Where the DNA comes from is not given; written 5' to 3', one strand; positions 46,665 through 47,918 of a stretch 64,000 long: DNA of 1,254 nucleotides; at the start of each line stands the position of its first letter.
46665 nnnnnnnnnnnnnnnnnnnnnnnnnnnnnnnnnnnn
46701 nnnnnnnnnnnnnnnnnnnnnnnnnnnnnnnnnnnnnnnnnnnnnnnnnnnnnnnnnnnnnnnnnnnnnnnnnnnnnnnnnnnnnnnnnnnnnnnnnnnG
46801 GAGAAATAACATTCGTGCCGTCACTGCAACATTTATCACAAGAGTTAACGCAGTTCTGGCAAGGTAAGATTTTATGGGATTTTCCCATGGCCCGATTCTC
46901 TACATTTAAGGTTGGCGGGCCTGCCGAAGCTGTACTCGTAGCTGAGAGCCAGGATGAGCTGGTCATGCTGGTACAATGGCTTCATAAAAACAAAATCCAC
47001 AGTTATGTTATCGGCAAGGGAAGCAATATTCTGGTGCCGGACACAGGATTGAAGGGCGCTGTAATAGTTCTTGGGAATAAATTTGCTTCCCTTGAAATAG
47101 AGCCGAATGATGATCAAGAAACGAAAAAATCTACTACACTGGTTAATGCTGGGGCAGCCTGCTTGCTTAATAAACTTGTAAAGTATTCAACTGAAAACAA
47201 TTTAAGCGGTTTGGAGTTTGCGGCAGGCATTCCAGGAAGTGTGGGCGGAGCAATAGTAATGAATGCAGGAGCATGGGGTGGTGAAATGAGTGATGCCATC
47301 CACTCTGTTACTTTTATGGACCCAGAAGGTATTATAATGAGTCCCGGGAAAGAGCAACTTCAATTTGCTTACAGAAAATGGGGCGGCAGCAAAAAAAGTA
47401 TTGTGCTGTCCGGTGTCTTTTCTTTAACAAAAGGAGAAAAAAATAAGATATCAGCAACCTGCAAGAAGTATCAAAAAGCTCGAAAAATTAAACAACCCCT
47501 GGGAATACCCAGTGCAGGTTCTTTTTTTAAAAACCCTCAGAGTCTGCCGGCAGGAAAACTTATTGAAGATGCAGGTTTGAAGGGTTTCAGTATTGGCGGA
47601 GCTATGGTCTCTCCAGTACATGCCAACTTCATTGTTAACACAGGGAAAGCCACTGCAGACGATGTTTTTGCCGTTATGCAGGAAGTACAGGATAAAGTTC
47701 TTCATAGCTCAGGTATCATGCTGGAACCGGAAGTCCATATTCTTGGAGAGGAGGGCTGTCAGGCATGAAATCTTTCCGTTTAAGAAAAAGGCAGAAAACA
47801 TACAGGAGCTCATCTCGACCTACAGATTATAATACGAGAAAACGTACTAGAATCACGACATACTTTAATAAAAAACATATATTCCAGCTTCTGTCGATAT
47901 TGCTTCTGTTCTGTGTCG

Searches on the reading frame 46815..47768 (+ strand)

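Call 66: search_protein_families(library=ncbifam, proteins=[window:46815-47768:+], max_evalue=1e-25)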
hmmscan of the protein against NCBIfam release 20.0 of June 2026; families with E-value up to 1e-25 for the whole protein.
window:46815-47768:+ (317 aa): 7 families
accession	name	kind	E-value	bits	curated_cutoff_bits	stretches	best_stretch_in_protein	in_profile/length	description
NF010480.0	PRK13905.1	equivalog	1.1e-100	336.4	259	1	10-313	7-301/303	UDP-N-acetylmuramate dehydrogenase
TIGR00179.1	murB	equivalog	4e-71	239.6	144.5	1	25-311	1-290/290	UDP-N-acetylmuramate dehydrogenase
NF011245.0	PRK14651.1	equivalog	1.5e-55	188.3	224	1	23-311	7-268/273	UDP-N-acetylmuramate dehydrogenase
NF010479.0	PRK13904.1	equivalog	1.7e-51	175.2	273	1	25-310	8-258/258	UDP-N-acetylmuramate dehydrogenase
NF010478.0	PRK13903.1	equivalog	1.9e-42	145.4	231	1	15-209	11-198/362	UDP-N-acetylmuramate dehydrogenase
NF000755.0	PRK00046.1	equivalog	2.2e-41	141.7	277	0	23-188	8-166/343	UDP-N-acetylmuramate dehydrogenase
NF011242.0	PRK14648.1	equivalog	4.3e-41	141.2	426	0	194-312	223-343/354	UDP-N-acetylmuramate dehydrogenase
